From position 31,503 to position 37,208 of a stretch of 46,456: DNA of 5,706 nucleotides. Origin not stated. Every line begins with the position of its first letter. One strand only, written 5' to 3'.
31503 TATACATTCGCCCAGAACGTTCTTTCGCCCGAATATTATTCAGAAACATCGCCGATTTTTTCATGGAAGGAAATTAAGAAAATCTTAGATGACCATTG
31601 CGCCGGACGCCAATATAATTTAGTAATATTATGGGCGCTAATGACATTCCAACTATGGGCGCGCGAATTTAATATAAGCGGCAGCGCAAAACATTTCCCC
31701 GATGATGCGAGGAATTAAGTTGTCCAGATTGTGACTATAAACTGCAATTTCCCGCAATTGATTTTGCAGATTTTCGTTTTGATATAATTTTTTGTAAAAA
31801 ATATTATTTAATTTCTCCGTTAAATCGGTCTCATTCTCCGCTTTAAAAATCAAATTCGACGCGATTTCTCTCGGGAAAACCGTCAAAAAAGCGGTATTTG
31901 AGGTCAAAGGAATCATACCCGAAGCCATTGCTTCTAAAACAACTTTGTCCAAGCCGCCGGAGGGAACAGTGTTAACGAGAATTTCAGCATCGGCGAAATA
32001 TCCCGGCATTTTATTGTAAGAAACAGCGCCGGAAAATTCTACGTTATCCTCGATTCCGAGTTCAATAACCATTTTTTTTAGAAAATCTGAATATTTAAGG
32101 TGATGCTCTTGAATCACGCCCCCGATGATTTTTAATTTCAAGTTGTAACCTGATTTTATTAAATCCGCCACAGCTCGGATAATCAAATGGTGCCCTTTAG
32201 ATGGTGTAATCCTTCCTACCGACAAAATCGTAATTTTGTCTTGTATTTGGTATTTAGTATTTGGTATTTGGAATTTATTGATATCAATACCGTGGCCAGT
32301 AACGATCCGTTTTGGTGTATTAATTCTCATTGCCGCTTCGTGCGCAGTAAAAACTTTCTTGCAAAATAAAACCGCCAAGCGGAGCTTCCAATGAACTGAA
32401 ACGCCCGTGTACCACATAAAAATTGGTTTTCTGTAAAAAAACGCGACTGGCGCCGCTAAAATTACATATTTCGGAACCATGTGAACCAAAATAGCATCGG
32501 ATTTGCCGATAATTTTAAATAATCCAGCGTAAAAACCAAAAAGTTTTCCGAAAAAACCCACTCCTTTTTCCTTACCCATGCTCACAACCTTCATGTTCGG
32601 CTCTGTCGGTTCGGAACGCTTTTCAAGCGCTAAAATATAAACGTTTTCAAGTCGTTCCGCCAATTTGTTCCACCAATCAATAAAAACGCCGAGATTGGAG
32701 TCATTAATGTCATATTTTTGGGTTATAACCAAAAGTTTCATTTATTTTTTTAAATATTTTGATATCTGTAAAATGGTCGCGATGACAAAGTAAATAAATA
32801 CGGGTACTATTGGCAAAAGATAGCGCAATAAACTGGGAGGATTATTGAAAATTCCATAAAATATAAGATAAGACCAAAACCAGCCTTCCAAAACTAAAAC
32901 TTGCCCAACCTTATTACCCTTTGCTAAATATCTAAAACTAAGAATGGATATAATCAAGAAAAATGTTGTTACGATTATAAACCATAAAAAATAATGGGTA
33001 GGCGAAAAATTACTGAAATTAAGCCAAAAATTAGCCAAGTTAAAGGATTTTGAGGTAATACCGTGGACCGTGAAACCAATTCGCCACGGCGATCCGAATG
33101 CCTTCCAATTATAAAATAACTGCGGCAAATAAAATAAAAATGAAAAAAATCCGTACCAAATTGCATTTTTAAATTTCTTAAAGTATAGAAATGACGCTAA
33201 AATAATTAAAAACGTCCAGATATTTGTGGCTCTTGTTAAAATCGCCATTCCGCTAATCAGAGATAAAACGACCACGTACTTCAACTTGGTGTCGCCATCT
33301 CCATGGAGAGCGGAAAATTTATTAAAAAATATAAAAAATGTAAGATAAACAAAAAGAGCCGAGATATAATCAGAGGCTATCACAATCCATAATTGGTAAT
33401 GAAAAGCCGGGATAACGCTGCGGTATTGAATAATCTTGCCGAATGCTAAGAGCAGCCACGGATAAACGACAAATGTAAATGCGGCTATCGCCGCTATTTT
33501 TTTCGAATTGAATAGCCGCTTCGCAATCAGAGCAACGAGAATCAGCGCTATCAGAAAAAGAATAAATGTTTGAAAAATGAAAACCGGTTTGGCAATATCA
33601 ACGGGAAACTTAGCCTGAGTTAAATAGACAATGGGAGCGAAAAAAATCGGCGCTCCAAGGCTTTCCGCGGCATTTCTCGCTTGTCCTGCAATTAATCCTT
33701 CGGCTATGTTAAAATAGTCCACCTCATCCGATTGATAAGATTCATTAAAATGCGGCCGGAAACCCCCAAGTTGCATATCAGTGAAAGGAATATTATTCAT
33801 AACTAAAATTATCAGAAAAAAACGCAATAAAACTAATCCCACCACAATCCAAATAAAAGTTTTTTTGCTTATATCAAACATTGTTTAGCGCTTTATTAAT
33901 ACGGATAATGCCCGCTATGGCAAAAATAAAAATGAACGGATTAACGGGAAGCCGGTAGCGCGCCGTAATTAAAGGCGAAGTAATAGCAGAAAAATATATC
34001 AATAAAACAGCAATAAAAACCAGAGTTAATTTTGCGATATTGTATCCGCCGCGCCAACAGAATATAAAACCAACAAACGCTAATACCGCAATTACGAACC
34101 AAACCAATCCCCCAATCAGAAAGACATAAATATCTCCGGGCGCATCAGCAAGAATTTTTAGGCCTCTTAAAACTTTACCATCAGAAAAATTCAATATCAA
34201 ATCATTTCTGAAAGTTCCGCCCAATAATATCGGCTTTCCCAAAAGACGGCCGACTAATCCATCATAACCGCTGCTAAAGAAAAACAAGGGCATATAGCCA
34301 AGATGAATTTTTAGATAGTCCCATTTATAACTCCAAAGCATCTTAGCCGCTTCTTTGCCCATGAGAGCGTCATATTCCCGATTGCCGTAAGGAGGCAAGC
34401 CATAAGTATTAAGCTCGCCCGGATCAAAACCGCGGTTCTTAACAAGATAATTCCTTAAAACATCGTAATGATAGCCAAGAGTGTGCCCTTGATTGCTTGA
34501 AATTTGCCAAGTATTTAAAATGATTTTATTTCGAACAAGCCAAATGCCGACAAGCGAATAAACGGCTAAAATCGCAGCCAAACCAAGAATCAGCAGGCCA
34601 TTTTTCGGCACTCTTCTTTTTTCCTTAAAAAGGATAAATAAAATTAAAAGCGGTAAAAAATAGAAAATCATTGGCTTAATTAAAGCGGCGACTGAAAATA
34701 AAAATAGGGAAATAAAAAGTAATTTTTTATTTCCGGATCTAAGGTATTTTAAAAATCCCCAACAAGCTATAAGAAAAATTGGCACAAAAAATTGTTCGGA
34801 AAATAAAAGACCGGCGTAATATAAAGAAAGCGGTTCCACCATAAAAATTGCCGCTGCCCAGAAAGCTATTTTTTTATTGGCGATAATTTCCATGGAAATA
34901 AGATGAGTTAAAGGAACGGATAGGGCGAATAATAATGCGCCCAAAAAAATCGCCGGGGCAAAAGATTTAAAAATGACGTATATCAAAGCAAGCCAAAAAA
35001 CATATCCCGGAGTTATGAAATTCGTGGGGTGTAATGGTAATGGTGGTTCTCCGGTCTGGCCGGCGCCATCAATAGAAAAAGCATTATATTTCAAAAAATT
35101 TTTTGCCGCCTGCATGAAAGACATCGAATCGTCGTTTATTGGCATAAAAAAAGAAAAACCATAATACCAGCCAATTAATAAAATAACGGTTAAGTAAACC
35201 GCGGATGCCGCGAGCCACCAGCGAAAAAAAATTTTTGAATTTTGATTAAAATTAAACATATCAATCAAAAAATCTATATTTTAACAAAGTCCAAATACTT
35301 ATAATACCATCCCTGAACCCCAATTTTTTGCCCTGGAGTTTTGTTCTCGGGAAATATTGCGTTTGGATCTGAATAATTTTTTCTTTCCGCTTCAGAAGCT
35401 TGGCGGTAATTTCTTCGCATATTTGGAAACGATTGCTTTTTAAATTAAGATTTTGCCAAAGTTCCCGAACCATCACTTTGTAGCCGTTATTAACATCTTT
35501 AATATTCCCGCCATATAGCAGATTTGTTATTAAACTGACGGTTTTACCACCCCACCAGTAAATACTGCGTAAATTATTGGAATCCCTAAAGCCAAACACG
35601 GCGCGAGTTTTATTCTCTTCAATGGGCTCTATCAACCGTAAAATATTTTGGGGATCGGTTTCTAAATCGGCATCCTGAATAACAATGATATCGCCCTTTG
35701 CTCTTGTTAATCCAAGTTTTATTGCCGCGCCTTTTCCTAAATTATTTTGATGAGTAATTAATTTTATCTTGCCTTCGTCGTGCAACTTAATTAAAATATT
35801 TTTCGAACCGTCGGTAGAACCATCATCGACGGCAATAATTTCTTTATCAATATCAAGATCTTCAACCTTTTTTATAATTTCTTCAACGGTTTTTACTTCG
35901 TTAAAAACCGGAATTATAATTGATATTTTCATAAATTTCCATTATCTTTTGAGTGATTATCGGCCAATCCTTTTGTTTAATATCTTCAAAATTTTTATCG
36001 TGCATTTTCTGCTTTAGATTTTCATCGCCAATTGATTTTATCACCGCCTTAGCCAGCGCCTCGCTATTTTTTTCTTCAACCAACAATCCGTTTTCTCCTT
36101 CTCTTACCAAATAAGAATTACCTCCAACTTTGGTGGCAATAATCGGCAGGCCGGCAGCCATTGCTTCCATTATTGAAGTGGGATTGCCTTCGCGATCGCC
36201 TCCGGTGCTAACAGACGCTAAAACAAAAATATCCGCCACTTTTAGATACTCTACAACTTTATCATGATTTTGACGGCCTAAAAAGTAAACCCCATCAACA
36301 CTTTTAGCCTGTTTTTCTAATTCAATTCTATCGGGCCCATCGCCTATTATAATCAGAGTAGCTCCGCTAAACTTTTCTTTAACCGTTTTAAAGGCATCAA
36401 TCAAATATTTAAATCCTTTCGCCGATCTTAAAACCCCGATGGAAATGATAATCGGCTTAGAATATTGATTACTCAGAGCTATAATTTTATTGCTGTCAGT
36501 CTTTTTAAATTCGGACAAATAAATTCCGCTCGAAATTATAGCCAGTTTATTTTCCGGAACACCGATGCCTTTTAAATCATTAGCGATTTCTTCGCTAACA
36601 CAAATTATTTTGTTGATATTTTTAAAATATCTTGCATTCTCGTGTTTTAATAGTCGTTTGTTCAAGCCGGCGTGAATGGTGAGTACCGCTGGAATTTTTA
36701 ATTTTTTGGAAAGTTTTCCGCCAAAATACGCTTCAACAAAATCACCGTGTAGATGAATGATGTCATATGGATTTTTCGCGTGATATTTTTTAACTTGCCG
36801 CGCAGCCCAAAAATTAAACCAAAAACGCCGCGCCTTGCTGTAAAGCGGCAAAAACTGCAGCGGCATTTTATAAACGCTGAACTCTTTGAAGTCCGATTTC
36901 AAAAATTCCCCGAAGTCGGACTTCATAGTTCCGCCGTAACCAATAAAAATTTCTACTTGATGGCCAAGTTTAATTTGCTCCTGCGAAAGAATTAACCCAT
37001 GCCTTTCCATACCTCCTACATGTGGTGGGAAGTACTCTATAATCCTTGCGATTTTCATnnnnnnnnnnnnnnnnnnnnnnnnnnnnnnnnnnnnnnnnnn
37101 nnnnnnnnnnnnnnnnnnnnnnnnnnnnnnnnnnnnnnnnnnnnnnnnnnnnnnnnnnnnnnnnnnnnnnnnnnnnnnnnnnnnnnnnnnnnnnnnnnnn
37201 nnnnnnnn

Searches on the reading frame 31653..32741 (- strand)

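Call 47: search_protein_families(library=pfam, proteins=[window:31653-32741:-], max_evalue=0.0001)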
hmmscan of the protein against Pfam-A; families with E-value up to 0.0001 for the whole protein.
window:31653-32741:- (362 aa): 2 families
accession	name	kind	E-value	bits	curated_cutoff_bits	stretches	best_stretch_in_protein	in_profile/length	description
PF00534.26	Glycos_transf_1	-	1.4e-23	83.7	26.4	1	166-330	11-166/172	Glycosyl transferases group 1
PF13692.12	Glyco_trans_1_4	-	3.9e-17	63.3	27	1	171-313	3-138/142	Glycosyl transferases group 1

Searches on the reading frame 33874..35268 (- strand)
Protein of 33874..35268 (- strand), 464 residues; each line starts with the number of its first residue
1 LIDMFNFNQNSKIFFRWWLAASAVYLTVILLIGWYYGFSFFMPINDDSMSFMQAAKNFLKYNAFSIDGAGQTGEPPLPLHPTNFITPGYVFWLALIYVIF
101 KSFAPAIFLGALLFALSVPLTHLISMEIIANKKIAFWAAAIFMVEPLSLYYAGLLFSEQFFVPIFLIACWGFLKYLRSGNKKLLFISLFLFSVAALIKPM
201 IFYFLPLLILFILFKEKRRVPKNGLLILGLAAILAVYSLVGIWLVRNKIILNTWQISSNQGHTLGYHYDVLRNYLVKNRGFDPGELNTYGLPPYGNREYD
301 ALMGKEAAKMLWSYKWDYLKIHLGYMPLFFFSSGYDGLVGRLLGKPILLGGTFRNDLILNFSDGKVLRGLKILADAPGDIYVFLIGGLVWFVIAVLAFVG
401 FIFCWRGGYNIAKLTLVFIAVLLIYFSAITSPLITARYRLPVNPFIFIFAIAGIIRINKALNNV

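Call 47: search_protein_families(library=pfam, proteins=[window:33874-35268:-], max_evalue=0.0001)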
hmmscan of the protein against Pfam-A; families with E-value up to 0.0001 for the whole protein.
window:33874-35268:- (464 aa): 1 family
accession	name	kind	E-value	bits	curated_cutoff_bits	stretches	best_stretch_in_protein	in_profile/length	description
PF13231.12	PMT_2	-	1.4e-07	32.3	26.1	1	87-243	4-160/160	Dolichyl-phosphate-mannose-protein mannosyltransferase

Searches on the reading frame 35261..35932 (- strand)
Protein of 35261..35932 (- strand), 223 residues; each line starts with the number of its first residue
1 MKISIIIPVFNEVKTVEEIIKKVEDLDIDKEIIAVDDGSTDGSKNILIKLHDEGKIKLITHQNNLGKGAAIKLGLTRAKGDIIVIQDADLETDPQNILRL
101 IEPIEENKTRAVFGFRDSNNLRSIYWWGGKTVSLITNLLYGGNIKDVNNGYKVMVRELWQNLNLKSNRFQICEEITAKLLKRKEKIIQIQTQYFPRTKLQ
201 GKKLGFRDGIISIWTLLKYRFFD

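Call 68: search_protein_families(library=pfam, proteins=[window:35261-35932:-], max_evalue=0.01)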
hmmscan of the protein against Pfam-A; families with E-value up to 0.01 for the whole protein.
window:35261-35932:- (223 aa): 4 families
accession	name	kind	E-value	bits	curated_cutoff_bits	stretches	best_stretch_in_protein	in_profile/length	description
PF00535.33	Glycos_transf_2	-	1.8e-32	113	23.3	1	4-136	1-132/168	Glycosyl transferase family 2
PF10111.15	Glyco_tranf_2_2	-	4.5e-06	26.8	27.3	1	4-96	1-98/276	Glycosyltransferase like family 2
PF13641.12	Glyco_tranf_2_3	-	0.00054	20.5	27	1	3-122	3-129/230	Glycosyltransferase like family 2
PF13506.12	Glyco_transf_21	-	0.0044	17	21.7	1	67-109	18-60/174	Glycosyl transferase family 21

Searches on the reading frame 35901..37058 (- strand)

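Call 47: search_protein_families(library=pfam, proteins=[window:35901-37058:-], max_evalue=0.0001)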
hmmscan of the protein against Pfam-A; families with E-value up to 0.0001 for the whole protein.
window:35901-37058:- (385 aa): 4 families
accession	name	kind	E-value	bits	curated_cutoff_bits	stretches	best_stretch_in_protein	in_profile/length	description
PF00534.26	Glycos_transf_1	-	4.3e-40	137.5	26.4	1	200-355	14-168/172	Glycosyl transferases group 1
PF13692.12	Glyco_trans_1_4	-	2.4e-35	122.3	27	1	202-343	2-140/142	Glycosyl transferases group 1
PF13439.12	Glyco_transf_4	-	8.9e-24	84.9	28.5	1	14-181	1-168/170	Glycosyltransferase Family 4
PF13579.12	Glyco_trans_4_4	-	1e-10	42.6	29.7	1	15-177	1-157/158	Glycosyl transferase 4-like domain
